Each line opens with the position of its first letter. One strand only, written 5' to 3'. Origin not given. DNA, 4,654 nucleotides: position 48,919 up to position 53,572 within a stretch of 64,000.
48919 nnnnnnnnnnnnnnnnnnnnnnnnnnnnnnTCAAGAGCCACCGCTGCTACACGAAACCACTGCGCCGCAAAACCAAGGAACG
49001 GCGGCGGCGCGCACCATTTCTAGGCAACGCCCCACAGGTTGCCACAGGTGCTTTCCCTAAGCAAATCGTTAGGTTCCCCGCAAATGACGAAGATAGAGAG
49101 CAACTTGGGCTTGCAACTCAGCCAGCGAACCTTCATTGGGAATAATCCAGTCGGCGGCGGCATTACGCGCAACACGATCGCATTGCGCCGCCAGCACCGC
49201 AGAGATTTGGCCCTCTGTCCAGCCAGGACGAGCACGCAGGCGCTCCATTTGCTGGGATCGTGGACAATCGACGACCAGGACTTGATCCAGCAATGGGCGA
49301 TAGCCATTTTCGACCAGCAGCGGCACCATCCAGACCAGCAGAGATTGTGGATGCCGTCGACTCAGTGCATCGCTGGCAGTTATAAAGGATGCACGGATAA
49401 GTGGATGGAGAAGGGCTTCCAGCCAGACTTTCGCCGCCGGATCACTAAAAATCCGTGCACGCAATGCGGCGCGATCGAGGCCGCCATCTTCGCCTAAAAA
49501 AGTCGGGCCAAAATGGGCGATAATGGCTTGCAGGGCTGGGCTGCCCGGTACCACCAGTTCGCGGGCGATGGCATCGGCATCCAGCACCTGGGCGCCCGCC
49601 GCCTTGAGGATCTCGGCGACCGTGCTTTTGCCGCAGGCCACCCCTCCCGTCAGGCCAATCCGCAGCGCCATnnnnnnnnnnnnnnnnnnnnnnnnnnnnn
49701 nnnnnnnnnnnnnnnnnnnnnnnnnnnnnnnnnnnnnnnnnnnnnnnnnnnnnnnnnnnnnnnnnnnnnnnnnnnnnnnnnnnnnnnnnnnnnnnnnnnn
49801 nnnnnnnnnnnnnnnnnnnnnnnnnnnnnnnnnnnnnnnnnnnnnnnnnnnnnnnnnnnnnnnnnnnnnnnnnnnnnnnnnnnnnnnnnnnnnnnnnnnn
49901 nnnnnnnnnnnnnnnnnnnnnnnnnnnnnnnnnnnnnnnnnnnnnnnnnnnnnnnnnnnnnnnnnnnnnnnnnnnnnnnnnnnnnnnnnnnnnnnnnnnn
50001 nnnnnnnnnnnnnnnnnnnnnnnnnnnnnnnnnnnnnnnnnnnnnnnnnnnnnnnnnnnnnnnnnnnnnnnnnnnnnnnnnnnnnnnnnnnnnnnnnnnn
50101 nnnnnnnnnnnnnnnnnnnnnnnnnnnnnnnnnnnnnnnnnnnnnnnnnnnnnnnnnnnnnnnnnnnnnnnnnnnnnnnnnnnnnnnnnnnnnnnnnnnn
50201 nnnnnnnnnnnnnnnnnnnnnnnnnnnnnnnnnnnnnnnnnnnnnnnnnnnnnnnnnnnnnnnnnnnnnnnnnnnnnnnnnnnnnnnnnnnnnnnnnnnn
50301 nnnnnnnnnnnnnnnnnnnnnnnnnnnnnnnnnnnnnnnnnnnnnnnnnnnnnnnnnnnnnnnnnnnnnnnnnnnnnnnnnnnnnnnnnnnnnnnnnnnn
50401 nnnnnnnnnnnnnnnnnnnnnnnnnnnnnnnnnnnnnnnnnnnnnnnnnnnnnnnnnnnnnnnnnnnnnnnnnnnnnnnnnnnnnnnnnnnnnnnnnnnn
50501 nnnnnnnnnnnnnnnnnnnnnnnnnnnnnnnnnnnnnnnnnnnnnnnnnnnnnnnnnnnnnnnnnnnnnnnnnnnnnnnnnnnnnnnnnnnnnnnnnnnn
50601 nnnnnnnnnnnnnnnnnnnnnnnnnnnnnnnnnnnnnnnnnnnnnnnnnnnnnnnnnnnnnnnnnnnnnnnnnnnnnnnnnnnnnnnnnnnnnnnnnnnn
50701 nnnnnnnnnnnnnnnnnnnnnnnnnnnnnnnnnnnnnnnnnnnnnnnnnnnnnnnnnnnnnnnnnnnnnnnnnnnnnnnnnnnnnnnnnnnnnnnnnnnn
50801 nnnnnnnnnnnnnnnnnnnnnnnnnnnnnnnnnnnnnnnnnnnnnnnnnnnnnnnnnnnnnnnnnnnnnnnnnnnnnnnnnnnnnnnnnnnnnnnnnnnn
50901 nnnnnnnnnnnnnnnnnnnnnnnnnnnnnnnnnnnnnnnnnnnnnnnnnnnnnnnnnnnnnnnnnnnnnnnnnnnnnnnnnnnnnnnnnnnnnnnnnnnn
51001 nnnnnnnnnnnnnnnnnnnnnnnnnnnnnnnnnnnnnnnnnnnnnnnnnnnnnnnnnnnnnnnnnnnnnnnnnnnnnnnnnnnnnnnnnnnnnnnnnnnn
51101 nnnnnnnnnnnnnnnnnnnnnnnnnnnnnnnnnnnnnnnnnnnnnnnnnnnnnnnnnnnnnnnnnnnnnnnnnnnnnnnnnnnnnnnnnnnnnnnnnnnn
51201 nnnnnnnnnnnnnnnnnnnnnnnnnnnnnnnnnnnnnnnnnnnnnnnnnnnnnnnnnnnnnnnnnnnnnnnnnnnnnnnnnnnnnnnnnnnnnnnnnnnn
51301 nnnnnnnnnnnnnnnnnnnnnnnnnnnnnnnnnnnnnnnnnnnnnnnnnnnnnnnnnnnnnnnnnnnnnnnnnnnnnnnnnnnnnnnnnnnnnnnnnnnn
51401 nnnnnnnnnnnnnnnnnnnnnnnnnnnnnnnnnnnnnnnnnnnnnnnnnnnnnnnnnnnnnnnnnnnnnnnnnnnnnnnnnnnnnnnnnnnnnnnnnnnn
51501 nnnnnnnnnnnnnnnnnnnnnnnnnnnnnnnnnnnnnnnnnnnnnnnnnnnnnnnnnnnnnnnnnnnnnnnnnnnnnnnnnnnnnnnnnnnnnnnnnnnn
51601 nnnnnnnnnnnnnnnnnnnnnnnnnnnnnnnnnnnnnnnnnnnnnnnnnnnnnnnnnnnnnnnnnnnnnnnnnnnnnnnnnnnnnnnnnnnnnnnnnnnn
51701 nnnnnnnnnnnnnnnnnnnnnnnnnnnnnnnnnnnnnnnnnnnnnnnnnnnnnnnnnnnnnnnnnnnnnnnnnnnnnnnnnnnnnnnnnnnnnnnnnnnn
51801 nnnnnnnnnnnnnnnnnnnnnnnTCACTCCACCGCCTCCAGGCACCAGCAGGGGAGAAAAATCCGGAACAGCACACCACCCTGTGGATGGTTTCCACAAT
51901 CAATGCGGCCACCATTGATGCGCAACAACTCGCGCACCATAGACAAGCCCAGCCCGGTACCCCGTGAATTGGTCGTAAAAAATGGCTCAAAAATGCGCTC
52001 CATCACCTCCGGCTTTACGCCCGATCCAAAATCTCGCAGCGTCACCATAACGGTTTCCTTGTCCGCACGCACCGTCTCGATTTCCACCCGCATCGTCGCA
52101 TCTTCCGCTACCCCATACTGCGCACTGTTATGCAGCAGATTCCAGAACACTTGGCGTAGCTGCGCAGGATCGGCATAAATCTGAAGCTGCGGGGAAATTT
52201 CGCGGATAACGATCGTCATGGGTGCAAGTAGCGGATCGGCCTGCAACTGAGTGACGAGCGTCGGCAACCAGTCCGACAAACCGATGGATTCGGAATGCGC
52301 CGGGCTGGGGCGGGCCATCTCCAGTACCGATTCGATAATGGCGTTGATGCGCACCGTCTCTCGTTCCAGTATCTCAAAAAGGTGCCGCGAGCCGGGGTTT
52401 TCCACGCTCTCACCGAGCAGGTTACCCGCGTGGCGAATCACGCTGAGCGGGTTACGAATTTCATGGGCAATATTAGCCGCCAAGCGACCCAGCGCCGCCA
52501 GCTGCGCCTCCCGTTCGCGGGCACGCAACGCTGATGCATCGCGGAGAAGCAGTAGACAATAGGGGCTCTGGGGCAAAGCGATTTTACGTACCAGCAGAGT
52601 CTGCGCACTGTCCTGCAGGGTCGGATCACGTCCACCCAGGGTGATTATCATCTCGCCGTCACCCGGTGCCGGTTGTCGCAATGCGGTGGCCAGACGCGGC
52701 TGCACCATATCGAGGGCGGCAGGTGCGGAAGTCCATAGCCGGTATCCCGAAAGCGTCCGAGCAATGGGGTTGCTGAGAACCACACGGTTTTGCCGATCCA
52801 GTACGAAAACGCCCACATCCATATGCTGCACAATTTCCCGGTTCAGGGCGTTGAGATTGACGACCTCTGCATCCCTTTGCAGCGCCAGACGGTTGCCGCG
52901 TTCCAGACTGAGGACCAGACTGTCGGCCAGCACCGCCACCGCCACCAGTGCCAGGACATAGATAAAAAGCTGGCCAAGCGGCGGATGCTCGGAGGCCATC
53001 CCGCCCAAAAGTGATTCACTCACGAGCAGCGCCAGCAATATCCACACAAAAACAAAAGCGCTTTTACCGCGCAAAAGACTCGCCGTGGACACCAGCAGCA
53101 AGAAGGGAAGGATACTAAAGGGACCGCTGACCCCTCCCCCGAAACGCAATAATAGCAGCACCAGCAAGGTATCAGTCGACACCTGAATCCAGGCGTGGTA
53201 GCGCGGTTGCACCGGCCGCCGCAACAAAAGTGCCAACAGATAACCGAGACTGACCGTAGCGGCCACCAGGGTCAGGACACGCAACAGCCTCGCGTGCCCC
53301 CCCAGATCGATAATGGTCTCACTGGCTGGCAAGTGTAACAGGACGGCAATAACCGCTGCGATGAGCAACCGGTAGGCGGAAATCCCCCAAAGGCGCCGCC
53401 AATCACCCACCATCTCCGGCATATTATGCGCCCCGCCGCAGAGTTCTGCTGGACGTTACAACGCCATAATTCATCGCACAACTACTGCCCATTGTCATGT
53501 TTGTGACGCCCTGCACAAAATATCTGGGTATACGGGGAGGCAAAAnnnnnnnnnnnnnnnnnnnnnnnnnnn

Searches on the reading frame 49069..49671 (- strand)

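Call 12: search_protein_families(library=pfam, proteins=[window:49069-49671:-], max_evalue=0.001)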
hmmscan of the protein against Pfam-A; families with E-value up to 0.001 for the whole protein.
window:49069-49671:- (200 aa): 3 families
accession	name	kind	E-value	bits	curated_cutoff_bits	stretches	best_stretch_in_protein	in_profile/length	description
PF01121.26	CoaE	-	1.9e-56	191.1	27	1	5-185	3-180/180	Dephospho-CoA kinase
PF13671.12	AAA_33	-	1.4e-05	25.9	27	1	9-167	6-136/143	AAA domain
PF13238.12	AAA_18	-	0.00013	22.9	29.4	0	5-28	1-23/128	AAA domain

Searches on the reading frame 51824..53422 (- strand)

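Call 13: search_protein_families(library=pfam, proteins=[window:51824-53422:-], max_evalue=0.001)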
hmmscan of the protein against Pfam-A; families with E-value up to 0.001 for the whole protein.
window:51824-53422:- (532 aa): 4 families
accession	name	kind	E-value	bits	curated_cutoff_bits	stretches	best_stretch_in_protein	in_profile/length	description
PF02518.31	HATPase_c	-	1.1e-21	77.8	26.4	1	418-524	2-108/111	Histidine kinase-, DNA gyrase B-, and HSP90-like ATPase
PF00512.31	HisKA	-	1.4e-14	54.3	26.9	1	311-372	2-63/66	His Kinase A (phospho-acceptor) domain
PF25323.1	6TM_PilS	-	1.7e-06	28.3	27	1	7-179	8-188/189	PilS-like transmembrane domain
PF00989.32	PAS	-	0.00065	20.1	22.6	0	195-228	4-37/113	PAS fold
